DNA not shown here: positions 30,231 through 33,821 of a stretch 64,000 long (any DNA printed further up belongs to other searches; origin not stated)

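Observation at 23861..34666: Second tightly coupled operon: CN-hydrolase, 1096-aa TPR/FG-GAP protein, membrane pentaheme cytochrome-TPR, CRTAC1, secreted TPR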

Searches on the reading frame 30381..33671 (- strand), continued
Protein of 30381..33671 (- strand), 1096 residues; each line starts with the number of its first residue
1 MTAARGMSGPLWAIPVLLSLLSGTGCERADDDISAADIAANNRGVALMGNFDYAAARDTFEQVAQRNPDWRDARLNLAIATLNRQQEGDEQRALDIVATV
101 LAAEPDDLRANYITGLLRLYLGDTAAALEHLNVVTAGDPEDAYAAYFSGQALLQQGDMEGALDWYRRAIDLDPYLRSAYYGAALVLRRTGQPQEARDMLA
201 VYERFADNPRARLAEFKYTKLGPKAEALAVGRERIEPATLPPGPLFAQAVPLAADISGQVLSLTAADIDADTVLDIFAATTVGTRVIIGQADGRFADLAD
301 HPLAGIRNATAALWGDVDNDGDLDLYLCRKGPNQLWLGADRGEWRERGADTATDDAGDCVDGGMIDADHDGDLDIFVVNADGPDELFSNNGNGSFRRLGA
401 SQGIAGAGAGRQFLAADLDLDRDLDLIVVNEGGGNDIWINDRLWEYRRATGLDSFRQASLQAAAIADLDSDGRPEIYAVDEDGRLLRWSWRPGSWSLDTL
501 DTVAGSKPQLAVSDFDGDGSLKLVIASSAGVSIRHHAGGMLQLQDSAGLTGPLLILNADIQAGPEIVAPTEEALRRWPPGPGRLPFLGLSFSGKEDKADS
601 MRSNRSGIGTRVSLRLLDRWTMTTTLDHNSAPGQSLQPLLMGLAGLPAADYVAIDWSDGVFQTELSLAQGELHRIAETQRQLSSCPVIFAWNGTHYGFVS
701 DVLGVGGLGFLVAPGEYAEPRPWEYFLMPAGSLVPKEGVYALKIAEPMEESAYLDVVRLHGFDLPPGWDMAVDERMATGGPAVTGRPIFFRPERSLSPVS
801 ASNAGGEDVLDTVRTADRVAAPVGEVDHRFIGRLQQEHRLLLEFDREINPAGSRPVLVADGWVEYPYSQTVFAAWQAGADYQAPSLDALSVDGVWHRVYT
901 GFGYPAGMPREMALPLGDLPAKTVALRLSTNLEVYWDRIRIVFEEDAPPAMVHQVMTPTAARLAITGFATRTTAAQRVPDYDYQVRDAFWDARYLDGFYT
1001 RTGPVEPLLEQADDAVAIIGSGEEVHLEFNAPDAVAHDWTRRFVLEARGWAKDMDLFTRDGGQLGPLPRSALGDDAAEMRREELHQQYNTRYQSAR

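Call 48: predict_structure(alignment_id=A2)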
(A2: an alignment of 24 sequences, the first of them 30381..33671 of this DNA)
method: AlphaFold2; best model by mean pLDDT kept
length: 1096 residues; sequences in the alignment: 24
mean_pLDDT: 80.4   pTM: 0.65
mean pLDDT of the five models: 80.4, 79.9, 79.8, 76.2, 76.1
residues with pLDDT >= 90: 458; 70-90: 381; 50-70: 165; < 50: 92
segments of 3 or more residues with pLDDT < 50: 1-10, 23-30, 217-220, 231-235, 596-601, 679-683, 705-719, 973-977, 988-996, 1053-1066, 1091-1096
pLDDT, mean of each block of 10 residues (from residue 1): 38 57 40 70 63 74 89 89 74 91 90 87 88 91 89 90 95 84 88 85 73 55 57 56 92 80 93 93 93 88 94 91 93 89 85 90 86 91 89 81 87 91 88 92 78 93 93 92 95 87 93 93 95 87 89 94 93 91 94 59 81 77 92 96 81 74 70 72 67 89 51 45 79 92 77 84 95 69 82 94 86 71 62 79 94 91 54 59 86 91 66 88 93 79 94 93 80 53 64 54 85 73 88 90 86 43 46 73 73 36
secondary structure, 60 per line:
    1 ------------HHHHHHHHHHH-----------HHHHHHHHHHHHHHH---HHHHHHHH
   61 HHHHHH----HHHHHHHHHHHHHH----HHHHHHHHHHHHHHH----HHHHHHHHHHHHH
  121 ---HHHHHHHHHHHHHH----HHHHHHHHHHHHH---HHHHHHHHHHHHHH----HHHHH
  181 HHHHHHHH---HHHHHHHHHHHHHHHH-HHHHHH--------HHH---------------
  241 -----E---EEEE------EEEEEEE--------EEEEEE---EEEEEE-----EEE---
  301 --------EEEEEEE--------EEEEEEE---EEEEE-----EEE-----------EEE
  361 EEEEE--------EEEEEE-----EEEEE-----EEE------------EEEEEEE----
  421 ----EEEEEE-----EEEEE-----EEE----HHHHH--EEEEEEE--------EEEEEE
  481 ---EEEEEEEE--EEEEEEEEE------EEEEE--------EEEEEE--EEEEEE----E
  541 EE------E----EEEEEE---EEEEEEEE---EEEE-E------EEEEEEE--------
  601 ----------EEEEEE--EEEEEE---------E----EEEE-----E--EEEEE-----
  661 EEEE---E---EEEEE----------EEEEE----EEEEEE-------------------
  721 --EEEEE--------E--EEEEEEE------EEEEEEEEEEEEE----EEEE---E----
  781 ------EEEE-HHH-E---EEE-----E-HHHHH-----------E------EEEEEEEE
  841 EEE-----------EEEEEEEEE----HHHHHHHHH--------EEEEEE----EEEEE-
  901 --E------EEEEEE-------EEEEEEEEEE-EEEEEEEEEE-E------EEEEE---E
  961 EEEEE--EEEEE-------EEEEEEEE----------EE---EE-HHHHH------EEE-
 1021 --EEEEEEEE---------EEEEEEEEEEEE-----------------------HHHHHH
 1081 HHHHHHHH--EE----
elements in order (helices of 4 or more, strands of 3 or more residues): H13-23 H35-49 H53-66 H71-84 H89-103 H108-120 H124-137 H142-154 H158-171 H176-188 H192-207 H209-214 E250-253 E260-266 E275-280 E284-289 E295-297 E309-315 E324-330 E334-338 E344-346 E358-365 E374-379 E385-389 E395-397 E410-416 E425-430 E436-440 E446-448 H453-457 E460-466 E475-480 E484-491 E494-502 E509-513 E522-527 E530-535 E540-542 E554-559 E563-570 E574-577 E586-592 E611-616 E619-624 E639-642 E651-655 E661-664 E672-676 E687-691 E696-701 E723-727 E739-745 E752-764 E769-772 E787-790 E800-802 H810-814 E833-843 E855-863 H868-876 E885-890 E895-899 E910-915 E923-932 E934-943 E952-956 E960-965 E968-972 E980-987 H1006-1010 E1017-1019 E1023-1030 E1040-1051 H1075-1088
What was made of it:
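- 30381..33671 (-): 1096-aa predicted lipoprotein: leader with Cys26, TPR domain, CRTAC1-like propeller plus TTR core, and a novel C-terminal domain. AlphaFold model has mean pLDDT 80.4 (call 48).
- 33027..33569 (-): TPR domain of the 1096-aa protein (residues about 35-215). Helices 35-214 in the model (call 48).
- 31644..32939 (-): CRTAC1-like FG-GAP beta-propeller plus TTR-like core of the 1096-aa protein (residues about 245-676). Strands 250-676 in the model (call 48).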

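Call 50: fold_search(model_id=the predicted structure, library=pdb)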
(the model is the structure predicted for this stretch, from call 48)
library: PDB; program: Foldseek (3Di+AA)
matches with E <= 10: 1876; with E <= 0.001: 563
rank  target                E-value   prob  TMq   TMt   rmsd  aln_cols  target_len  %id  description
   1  9etn_A                2.4e-20  1.00  0.35  0.66  11.9       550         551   16  Crystal structure of murine CRTAC1 (released 2024-07-31)
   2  9van_B                1.5e-09  1.00  0.24  0.63   5.9       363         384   15  Cryo-EM structure of human full length KICSTOR complex (state 2) (released 2025-11-12)
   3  9v6e_B                1.5e-09  1.00  0.24  0.62   5.1       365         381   16  Cryo-EM structure of human full length KICSTOR complex (state 1) (released 2025-11-12)
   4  9v9n_B                5.8e-09  1.00  0.24  0.64   5.0       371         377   17  Cryo-EM structure of KICSTOR CCC complex (state 5) (released 2025-11-12)
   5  9v80_B                9.5e-09  1.00  0.24  0.62   5.1       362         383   17  Cryo-EM structure of KICSTOR CCC complex (state 4) (released 2025-11-12)
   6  9o5a_G                1.2e-08  1.00  0.24  0.59   5.7       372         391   17  The KICSTOR-GATOR1 complex (released 2026-02-18)
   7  9qhb                  1.7e-08  1.00  0.15  0.58   3.8       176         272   25  Crystal structure of 16-repeat CTPR protein with eliminated coordination sites (released 2025-10-22)
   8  9v86_B                1.8e-08  1.00  0.24  0.63   5.1       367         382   16  Cryo-EM structure of KICSTOR CCC complex (state 3) (released 2025-11-12)
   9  6vbu_9                1.8e-08  1.00  0.16  0.22  32.1       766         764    9  Structure of the bovine BBSome complex (released 2020-01-29)
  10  5lfl_B                2.5e-08  1.00  0.15  0.86   2.4       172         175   22  MamA RS-1 ArsTM double mutant (released 2017-08-02)
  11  5lfl_F                2.7e-08  1.00  0.15  0.84   2.3       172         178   22  MamA RS-1 ArsTM double mutant (released 2017-08-02)
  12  5lfl_D                3.3e-08  1.00  0.15  0.85   2.3       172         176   22  MamA RS-1 ArsTM double mutant (released 2017-08-02)
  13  8chy                  3.3e-08  1.00  0.15  0.55   2.5       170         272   26  Crystal structure of an 8-repeat consensus TPR superhelix with Zinc. (released 2024-02-21)
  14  4xi0_B                3.6e-08  1.00  0.15  0.86   2.4       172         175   22  MamA 41-end from Desulfovibrio magneticus RS-1 (released 2015-08-19)
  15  4xi0_F                3.8e-08  1.00  0.15  0.84   2.3       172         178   22  MamA 41-end from Desulfovibrio magneticus RS-1 (released 2015-08-19)
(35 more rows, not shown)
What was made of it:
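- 30381..33671 (-): Best PDB fold match is murine CRTAC1 9etn, E 2.4e-20 over 550 columns (call 50).
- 31644..32939 (-): Fold match to 9etn (call 50).
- On CRTAC1 / ASPIC-UnbV family (1096-aa protein): Foldseek 9etn E 2.4e-20, TM-score 0.66 normalised to the target (call 50).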

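Call 64: find_encoding_contigs(protein=P0202, flank=10000, max_places=1)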
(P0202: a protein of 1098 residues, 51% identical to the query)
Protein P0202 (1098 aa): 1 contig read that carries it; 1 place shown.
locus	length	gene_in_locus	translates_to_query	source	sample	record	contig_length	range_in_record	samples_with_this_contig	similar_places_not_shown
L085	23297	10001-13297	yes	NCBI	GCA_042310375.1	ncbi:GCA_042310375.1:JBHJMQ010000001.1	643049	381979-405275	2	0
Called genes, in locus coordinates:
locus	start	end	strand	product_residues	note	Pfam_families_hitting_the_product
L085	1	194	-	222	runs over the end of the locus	PF00034:Cytochrom_C (faint), PF13442:Cytochrome_CBB3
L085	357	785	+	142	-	PF01244:Peptidase_M19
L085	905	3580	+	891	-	PF28598:PDH_E1_N, PF00456:Transketolase_N, PF17831:PDH_E1_M, PF22613:Transketolase_C_1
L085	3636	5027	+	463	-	PF00364:Biotin_lipoyl, PF02817:E3_binding, PF00198:2-oxoacid_dh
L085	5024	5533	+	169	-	PF13650:Asp_protease_2, PF13975:gag-asp_proteas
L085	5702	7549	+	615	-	PF00364:Biotin_lipoyl, PF25997:BSH_YhbJ (faint), PF01134:GIDA (weak), PF07992:Pyr_redox_2, PF12831:FAD_oxidored, PF13738:Pyr_redox_3, PF00070:Pyr_redox, PF02852:Pyr_redox_dim, +6 more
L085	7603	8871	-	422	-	PF00691:OmpA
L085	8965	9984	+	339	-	PF00795:CN_hydrolase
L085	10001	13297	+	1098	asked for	PF07719:TPR_2 (faint), PF13424:TPR_12 (faint), PF13174:TPR_6 (faint), PF13428:TPR_14 (faint), PF13432:TPR_16, PF14559:TPR_19 (weak), PF13517:FG-GAP_3, PF07593:UnbV_ASPIC (weak), +4 more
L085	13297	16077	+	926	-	PF07719:TPR_2 (faint), PF13435:Cytochrome_C554 (faint), PF00515:TPR_1 (faint), PF13181:TPR_8 (faint), PF13414:TPR_11 (faint), PF13431:TPR_17 (faint), PF13432:TPR_16, PF14559:TPR_19 (faint)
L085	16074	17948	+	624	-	PF13517:FG-GAP_3, PF07593:UnbV_ASPIC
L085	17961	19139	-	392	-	PF01041:DegT_DnrJ_EryC1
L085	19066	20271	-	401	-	PF02350:Epimerase_2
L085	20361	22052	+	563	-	PF01839:FG-GAP (faint), PF13517:FG-GAP_3, PF07593:UnbV_ASPIC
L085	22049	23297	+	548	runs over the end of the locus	PF13432:TPR_16 (weak), PF13432:TPR_16 (weak), PF14559:TPR_19 (weak), PF13424:TPR_12, PF13432:TPR_16, PF14559:TPR_19, PF13432:TPR_16, PF13432:TPR_16, +20 more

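Call 65: find_encoding_contigs(protein=P0178, flank=10000, max_places=1)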
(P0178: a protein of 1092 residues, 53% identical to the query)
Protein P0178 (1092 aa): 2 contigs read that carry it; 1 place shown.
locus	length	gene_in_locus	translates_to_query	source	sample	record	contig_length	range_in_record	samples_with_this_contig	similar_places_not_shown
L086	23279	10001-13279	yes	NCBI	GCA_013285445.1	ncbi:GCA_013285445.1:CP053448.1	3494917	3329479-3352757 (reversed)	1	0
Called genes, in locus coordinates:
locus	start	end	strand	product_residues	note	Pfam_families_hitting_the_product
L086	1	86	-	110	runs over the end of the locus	PF13384:HTH_23 (faint), PF12833:HTH_18, PF00165:HTH_AraC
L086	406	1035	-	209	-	PF04055:Radical_SAM (weak)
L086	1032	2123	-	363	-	PF01242:PTPS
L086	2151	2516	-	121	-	PF16697:Yop-YscD_cpl, PF00498:FHA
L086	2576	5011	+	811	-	PF00069:Pkinase, PF03109:ABC1 (faint), PF07714:PK_Tyr_Ser-Thr, PF14559:TPR_19 (faint), PF13374:TPR_10 (faint), PF13424:TPR_12 (weak), PF13424:TPR_12 (weak), PF13432:TPR_16 (weak), +1 more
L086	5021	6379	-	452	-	PF12849:PBP_like_2, PF00691:OmpA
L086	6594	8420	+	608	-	PF00364:Biotin_lipoyl, PF25984:BSH_YknX (faint), PF01134:GIDA (weak), PF07992:Pyr_redox_2, PF12831:FAD_oxidored, PF13738:Pyr_redox_3, PF00070:Pyr_redox, PF02852:Pyr_redox_dim, +4 more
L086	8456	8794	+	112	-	PF02627:CMD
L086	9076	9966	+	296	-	PF00795:CN_hydrolase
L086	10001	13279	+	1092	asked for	PF12895:ANAPC3 (weak), PF13371:TPR_9 (weak), PF13432:TPR_16 (weak), PF14559:TPR_19 (weak), PF13432:TPR_16, PF14559:TPR_19 (weak), PF13517:FG-GAP_3, PF07593:UnbV_ASPIC (weak), +9 more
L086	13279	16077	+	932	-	PF13435:Cytochrome_C554 (faint), PF07719:TPR_2 (faint), PF13428:TPR_14 (faint), PF14559:TPR_19 (faint), PF13181:TPR_8 (faint), PF13414:TPR_11 (faint), PF13432:TPR_16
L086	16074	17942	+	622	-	PF01839:FG-GAP (faint), PF13517:FG-GAP_3, PF07593:UnbV_ASPIC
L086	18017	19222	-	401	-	PF02350:Epimerase_2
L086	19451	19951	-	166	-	-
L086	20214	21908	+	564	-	PF01839:FG-GAP (faint), PF13517:FG-GAP_3, PF07593:UnbV_ASPIC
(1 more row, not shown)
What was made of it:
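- The same four-gene unit with overlapping junctions is found in a cultured Wenzhouxiangella and in complete genome CP053448 (calls 64, 65).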
